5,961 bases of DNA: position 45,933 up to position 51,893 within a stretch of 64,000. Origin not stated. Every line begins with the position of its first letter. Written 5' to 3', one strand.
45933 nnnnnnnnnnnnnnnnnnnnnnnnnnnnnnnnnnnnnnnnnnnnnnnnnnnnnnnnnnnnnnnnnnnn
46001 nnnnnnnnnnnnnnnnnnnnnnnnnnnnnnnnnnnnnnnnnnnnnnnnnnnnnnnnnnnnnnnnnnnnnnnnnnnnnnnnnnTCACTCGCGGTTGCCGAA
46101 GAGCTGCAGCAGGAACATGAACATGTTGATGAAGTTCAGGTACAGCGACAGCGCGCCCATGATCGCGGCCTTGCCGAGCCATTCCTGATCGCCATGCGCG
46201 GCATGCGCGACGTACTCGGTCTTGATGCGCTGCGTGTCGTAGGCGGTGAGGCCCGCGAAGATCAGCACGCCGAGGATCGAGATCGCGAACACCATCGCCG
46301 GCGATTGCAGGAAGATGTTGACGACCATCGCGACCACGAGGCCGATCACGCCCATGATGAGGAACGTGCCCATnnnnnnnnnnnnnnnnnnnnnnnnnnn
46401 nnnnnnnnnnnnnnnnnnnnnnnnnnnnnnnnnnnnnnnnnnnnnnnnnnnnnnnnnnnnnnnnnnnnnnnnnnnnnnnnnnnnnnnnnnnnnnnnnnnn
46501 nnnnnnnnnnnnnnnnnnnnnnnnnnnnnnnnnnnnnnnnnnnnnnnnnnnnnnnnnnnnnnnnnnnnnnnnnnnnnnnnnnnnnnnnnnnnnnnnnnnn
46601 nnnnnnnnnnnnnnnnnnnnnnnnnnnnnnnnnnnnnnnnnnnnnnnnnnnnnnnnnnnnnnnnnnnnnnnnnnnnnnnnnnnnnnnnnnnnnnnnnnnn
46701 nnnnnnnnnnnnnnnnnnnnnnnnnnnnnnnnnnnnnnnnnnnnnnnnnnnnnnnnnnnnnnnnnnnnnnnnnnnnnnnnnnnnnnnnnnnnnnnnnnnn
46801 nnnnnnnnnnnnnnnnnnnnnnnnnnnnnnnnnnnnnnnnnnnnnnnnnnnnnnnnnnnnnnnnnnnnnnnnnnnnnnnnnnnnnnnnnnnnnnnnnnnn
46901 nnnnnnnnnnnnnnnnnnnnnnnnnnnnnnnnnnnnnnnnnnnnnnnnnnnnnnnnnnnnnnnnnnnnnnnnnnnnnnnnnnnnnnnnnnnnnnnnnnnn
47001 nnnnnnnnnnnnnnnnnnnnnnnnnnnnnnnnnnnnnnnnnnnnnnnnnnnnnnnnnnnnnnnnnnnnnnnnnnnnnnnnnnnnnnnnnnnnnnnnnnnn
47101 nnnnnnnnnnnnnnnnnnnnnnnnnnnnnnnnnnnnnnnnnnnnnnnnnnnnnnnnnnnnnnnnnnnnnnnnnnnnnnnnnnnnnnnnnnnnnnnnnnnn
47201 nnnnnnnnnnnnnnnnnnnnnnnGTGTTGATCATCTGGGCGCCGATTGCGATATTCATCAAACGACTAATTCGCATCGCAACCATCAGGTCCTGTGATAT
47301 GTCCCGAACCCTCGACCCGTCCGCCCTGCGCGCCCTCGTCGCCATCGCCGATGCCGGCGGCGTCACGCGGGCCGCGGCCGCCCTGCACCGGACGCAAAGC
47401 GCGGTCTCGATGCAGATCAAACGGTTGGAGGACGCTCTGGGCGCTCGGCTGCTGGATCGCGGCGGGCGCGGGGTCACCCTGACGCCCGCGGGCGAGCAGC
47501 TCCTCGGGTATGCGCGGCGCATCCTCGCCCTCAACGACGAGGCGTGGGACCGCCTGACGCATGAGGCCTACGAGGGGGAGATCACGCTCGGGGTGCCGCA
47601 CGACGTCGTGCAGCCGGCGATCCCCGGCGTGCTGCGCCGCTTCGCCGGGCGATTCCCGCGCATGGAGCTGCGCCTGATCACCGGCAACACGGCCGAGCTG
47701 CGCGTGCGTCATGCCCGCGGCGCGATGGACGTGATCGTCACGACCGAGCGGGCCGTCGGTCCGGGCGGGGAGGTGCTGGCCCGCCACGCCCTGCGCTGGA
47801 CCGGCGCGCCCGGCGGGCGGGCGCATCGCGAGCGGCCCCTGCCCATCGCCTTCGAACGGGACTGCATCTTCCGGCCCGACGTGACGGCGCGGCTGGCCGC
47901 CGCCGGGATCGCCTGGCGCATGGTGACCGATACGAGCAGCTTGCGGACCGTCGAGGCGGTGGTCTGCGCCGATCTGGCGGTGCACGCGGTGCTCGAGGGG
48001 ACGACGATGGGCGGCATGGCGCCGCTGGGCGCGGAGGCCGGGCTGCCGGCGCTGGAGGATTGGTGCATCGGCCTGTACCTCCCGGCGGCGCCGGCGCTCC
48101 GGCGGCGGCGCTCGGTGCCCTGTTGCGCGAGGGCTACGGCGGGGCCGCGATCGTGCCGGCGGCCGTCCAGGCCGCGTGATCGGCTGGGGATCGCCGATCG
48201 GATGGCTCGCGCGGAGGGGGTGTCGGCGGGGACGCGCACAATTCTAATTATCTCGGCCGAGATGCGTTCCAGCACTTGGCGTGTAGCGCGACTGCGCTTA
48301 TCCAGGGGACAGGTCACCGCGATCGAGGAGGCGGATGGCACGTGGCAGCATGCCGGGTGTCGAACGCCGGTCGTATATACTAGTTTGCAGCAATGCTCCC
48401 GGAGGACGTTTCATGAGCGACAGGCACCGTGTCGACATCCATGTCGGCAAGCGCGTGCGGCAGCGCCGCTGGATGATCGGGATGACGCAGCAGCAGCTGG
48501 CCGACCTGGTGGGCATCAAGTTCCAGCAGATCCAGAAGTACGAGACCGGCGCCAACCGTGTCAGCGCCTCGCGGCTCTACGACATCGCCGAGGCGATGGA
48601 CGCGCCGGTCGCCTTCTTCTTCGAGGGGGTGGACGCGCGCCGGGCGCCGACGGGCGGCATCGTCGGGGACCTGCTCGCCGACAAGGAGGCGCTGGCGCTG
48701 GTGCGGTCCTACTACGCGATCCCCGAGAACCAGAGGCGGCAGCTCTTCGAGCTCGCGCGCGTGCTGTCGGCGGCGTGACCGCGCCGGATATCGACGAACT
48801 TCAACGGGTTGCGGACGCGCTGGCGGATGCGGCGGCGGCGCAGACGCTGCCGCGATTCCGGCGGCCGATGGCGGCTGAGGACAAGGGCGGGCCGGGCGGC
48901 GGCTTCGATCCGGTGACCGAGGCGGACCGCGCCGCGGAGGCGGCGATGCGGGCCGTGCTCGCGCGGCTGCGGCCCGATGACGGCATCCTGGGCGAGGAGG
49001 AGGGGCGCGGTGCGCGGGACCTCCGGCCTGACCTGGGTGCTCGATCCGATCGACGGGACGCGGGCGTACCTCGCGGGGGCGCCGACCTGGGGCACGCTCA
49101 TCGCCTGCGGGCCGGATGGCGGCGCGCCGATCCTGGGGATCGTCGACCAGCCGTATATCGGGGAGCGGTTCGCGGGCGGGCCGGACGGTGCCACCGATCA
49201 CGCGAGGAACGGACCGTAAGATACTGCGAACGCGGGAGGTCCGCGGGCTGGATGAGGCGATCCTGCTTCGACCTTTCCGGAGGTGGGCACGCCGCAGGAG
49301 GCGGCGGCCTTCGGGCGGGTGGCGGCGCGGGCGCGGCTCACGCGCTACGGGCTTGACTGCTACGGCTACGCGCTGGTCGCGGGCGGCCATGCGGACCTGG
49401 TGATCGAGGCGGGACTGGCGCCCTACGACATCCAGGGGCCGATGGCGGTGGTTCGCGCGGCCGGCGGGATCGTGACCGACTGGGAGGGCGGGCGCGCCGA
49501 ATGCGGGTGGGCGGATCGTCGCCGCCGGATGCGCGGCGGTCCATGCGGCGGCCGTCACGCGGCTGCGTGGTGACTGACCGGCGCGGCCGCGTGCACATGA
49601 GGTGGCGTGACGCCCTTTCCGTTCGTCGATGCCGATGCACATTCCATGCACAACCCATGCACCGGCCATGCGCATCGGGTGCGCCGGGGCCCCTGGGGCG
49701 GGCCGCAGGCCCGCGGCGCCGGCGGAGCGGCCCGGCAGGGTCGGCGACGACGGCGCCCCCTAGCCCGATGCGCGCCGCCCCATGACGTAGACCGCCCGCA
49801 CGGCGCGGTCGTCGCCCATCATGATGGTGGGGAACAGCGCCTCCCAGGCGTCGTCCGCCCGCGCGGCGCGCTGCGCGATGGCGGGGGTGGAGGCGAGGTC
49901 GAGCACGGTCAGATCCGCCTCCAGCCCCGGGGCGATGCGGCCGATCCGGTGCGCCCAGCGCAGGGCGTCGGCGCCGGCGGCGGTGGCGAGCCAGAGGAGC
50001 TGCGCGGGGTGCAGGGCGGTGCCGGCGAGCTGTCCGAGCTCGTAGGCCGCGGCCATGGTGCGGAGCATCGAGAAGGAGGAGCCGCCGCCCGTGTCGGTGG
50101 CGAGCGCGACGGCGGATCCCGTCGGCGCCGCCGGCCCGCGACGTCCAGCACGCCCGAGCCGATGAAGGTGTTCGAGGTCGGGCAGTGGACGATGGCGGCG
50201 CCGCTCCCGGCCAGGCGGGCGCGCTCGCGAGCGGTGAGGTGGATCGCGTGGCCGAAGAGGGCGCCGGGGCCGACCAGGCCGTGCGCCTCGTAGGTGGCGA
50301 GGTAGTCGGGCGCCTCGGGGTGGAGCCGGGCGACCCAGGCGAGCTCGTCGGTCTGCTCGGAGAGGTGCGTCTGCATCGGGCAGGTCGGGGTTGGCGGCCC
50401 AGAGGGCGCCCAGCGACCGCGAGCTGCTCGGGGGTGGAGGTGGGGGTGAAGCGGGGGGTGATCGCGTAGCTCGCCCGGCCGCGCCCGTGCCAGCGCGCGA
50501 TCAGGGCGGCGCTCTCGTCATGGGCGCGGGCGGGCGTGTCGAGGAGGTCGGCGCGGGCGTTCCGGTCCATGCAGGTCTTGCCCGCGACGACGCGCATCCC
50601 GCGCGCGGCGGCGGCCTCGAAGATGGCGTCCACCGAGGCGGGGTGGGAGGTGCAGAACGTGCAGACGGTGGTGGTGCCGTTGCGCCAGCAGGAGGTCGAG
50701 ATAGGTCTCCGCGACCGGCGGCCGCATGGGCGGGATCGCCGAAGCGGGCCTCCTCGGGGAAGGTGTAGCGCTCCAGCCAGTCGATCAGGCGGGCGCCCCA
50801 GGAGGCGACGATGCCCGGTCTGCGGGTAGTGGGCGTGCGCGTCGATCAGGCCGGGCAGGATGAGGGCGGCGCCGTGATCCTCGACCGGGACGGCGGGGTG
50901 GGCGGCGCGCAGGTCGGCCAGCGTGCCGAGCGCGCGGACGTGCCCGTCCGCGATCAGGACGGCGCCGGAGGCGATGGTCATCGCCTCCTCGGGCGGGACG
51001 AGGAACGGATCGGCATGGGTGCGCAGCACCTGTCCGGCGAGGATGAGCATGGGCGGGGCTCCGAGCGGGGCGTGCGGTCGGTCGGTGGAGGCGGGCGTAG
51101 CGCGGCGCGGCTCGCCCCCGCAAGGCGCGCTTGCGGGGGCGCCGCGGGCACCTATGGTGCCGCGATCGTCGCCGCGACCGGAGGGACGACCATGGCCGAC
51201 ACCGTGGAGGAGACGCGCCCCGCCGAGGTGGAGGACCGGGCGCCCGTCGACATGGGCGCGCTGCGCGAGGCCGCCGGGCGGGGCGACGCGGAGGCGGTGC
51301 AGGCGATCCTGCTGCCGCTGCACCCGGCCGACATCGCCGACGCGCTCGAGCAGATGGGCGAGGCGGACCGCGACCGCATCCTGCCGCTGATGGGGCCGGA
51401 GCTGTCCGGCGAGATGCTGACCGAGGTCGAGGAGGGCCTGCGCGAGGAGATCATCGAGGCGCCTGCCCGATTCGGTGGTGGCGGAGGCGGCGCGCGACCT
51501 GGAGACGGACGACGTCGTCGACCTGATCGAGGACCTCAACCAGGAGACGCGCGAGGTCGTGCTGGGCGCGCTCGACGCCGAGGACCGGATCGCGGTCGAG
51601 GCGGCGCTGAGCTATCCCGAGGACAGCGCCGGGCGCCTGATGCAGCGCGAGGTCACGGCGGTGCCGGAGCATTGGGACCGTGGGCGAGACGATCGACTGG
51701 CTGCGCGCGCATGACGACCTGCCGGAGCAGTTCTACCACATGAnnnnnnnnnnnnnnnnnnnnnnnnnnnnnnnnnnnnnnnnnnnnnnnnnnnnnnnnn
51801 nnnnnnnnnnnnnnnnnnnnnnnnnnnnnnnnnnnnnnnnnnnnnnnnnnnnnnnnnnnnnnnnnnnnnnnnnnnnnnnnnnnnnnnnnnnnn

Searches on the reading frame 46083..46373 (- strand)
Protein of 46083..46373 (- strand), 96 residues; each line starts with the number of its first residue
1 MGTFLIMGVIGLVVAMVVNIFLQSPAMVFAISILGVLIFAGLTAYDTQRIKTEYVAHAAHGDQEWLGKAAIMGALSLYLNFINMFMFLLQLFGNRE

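Call 57: search_protein_families(library=ncbifam, proteins=[window:46083-46373:-], max_evalue=0.00001)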
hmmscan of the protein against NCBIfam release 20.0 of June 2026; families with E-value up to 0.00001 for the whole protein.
window:46083-46373:- (96 aa): 2 families
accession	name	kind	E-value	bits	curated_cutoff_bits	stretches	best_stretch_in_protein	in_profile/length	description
NF045951.1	MAG0110_fam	subfamily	1.1e-10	41.2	98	1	3-93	146-236/237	MAG0110 family membrane protein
NF007765.0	PRK10447.1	equivalog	5e-09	36.3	353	1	2-93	135-214/219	FtsH protease modulator YccA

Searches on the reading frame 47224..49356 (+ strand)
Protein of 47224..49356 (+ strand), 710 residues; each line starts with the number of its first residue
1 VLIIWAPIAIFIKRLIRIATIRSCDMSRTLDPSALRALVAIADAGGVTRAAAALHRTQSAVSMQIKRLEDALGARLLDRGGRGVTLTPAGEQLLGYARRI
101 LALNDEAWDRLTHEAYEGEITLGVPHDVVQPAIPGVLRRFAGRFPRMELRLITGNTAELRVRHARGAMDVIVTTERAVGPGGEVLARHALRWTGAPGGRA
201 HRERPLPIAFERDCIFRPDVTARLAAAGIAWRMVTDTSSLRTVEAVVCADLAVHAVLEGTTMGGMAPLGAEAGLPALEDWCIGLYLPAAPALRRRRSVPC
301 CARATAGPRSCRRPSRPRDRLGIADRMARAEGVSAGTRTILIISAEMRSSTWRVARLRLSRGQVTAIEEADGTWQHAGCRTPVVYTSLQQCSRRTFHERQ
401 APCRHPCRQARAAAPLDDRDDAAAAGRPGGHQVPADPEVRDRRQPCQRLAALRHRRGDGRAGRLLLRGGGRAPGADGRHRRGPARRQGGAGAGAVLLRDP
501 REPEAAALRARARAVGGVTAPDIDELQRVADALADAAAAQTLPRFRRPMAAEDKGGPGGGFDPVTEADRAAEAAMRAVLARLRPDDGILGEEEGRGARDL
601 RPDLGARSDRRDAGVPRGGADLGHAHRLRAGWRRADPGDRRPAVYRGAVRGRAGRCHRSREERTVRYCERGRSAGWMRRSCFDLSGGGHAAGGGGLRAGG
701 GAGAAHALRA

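Call 41: search_protein_families(library=pfam, proteins=[window:47224-49356:+], max_evalue=0.01)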
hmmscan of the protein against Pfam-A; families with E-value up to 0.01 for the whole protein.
window:47224-49356:+ (710 aa): 3 families
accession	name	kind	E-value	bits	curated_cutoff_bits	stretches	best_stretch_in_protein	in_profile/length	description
PF00126.33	HTH_1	-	4.6e-23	81.4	26.6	1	34-91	3-60/60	Bacterial regulatory helix-turn-helix protein, lysR family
PF03466.25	LysR_substrate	-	5.3e-13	49.3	28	1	116-253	4-152/209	LysR substrate binding domain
PF00459.30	Inositol_P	-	8.4e-08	32.5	27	1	523-597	2-75/271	Inositol monophosphatase family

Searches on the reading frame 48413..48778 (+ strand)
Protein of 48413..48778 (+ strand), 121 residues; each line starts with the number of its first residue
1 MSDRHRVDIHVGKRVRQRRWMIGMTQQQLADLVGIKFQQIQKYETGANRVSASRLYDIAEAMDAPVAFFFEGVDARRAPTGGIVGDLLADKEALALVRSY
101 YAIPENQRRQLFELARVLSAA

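Call 41: search_protein_families(library=pfam, proteins=[window:48413-48778:+], max_evalue=0.01)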
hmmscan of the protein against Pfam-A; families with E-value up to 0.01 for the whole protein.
window:48413-48778:+ (121 aa): 4 families
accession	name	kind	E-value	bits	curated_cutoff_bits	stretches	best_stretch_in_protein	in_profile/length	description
PF01381.28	HTH_3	-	2.4e-11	43.9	23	1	18-67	4-53/55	Helix-turn-helix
PF13560.12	HTH_31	-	4.6e-07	30.5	27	1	13-66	4-58/64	Helix-turn-helix domain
PF12844.13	HTH_19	-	1e-05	25.8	30.2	1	12-62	1-51/64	Helix-turn-helix domain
PF13443.12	HTH_26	-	0.00015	22.4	22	1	23-63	10-51/63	Cro/C1-type HTH DNA-binding domain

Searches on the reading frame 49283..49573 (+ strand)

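Call 41: search_protein_families(library=pfam, proteins=[window:49283-49573:+], max_evalue=0.01)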
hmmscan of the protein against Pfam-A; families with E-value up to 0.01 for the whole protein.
window:49283-49573:+ (96 aa): 1 family
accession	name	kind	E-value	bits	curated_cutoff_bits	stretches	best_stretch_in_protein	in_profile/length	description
PF00459.30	Inositol_P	-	3.5e-11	43.5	27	1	14-70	185-241/271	Inositol monophosphatase family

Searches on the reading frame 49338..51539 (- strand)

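Call 41: search_protein_families(library=pfam, proteins=[window:49338-51539:-], max_evalue=0.01)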
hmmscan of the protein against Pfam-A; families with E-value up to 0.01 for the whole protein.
window:49338-51539:- (733 aa): 2 families
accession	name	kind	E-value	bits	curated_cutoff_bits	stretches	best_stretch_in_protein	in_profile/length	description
PF01979.26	Amidohydro_1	-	6.7e-10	39.2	25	1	227-374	2-138/345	Amidohydrolase family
PF22039.1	HUTI_composite_bact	-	1.1e-07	31.8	25.5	1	192-216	1-25/26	Imidazolonepropionase-like composite domain, bacteria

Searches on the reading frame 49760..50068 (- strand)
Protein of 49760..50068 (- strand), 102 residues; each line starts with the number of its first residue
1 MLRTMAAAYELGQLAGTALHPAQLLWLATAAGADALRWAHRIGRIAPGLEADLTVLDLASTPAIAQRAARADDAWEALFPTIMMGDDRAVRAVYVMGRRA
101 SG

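Call 41: search_protein_families(library=pfam, proteins=[window:49760-50068:-], max_evalue=0.01)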
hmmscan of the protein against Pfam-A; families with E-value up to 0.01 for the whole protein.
window:49760-50068:- (102 aa): 2 families
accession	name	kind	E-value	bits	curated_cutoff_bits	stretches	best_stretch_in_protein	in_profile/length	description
PF01979.26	Amidohydro_1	-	3.2e-10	40.2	25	1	2-98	261-343/345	Amidohydrolase family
PF07969.17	Amidohydro_3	-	2.3e-06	27.8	29.7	1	19-98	407-469/472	Amidohydrolase family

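Call 42: find_homologous_proteins(query=window:49760-50068:-, max_evalue=1e-20)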
Query window:49760-50068:- (102 aa): 311 proteins with E <= 1e-20 among 395 candidates; the best 120 are listed.
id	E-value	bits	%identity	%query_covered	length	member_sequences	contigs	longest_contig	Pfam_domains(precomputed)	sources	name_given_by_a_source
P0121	1.3e-56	207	100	100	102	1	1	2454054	PF07969.18,PF01979.27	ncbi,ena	-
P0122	1.0e-44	169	83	100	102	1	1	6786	PF07969.18,PF01979.27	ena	-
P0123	1.4e-41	159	76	100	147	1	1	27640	PF07969.18,PF01979.27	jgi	jgi:guanine deaminase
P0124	6.6e-41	157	79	97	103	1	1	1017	PF07969.18,PF01979.27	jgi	jgi:guanine deaminase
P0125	8.5e-41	156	78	98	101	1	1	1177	PF07969.18,PF01979.27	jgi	jgi:guanine deaminase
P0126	1.1e-40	156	77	100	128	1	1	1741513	PF07969.18,PF01979.27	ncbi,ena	-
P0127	2.9e-40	155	76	98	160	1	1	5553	PF07969.18,PF01979.27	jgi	jgi:guanine deaminase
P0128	3.0e-40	155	75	98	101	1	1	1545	PF07969.18,PF01979.27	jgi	jgi:guanine deaminase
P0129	1.0e-39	153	80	97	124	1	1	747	PF07969.18,PF01979.27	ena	-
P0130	1.1e-39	153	79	95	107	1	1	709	PF07969.18,PF01979.27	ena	-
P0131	1.7e-39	152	76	96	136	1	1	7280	PF07969.18,PF01979.27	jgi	jgi:guanine deaminase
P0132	1.7e-39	152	77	96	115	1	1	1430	PF07969.18,PF01979.27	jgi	jgi:guanine deaminase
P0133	3.0e-39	151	77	99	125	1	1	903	PF07969.18,PF01979.27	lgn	-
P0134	3.8e-39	151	79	96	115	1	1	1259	PF07969.18,PF01979.27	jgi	jgi:guanine deaminase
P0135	3.9e-39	151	77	96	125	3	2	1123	PF07969.18,PF01979.27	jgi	jgi:guanine deaminase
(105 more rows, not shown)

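Call 43: find_encoding_contigs(protein=P0122, flank=4000, max_places=1)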
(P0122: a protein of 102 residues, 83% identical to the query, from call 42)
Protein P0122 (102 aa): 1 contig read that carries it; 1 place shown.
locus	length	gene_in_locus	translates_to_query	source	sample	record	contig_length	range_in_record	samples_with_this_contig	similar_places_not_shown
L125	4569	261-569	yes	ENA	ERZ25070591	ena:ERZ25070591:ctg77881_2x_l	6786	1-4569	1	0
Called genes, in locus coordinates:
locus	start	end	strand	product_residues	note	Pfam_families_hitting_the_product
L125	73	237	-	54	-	-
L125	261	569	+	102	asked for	PF01979:Amidohydro_1 (weak), PF07969:Amidohydro_3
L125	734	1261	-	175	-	PF00188:CAP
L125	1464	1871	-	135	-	PF00459:Inositol_P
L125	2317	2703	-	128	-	PF12844:HTH_19 (weak), PF13560:HTH_31, PF01381:HTH_3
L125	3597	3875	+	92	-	PF13602:ADH_zinc_N_2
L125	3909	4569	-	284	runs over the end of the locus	PF00126:HTH_1, PF03466:LysR_substrate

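Call 44: find_encoding_contigs(protein=P0126, flank=4000, max_places=1)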
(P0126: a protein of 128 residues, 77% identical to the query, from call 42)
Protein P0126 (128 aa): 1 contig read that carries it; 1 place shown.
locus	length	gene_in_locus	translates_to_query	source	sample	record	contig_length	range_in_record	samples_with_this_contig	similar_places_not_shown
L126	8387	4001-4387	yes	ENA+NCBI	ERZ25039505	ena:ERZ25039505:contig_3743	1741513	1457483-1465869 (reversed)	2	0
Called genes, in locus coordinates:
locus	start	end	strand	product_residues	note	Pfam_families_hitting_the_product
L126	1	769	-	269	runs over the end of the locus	PF13277:YmdB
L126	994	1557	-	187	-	PF01812:5-FTHF_cyc-lig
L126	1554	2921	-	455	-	PF03448:MgtE_N, PF00571:CBS (weak), PF01769:MgtE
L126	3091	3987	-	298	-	-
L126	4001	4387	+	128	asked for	PF01979:Amidohydro_1, PF07969:Amidohydro_3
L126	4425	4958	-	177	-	PF00188:CAP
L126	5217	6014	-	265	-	PF00459:Inositol_P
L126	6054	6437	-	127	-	PF12844:HTH_19 (weak), PF13560:HTH_31 (weak), PF01381:HTH_3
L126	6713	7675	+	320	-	PF08240:ADH_N, PF00107:ADH_zinc_N, PF13602:ADH_zinc_N_2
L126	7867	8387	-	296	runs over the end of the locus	PF00126:HTH_1, PF03466:LysR_substrate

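Call 45: find_encoding_contigs(protein=P0121, flank=1000, max_places=1)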
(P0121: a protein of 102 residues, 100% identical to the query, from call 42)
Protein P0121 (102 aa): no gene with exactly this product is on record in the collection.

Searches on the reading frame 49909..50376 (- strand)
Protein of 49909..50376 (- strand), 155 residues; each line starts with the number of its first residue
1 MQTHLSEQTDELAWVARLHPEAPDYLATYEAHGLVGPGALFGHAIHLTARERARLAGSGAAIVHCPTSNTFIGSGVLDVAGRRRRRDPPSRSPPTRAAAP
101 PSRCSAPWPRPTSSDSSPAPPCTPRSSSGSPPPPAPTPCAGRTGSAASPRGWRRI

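Call 41: search_protein_families(library=pfam, proteins=[window:49909-50376:-], max_evalue=0.01)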
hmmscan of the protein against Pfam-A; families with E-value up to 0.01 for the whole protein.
window:49909-50376:- (155 aa): 1 family
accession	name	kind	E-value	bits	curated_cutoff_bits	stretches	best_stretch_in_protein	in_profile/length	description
PF01979.26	Amidohydro_1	-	0.00037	20.3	25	1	2-80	152-236/345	Amidohydrolase family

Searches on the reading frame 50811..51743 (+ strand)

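Call 41: search_protein_families(library=pfam, proteins=[window:50811-51743:+], max_evalue=0.01)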
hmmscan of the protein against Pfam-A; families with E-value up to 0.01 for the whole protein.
window:50811-51743:+ (310 aa): 1 family
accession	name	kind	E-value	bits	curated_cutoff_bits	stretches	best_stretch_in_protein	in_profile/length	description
PF03448.22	MgtE_N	-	1.4e-07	32.4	25.9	1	170-217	1-48/102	MgtE intracellular N domain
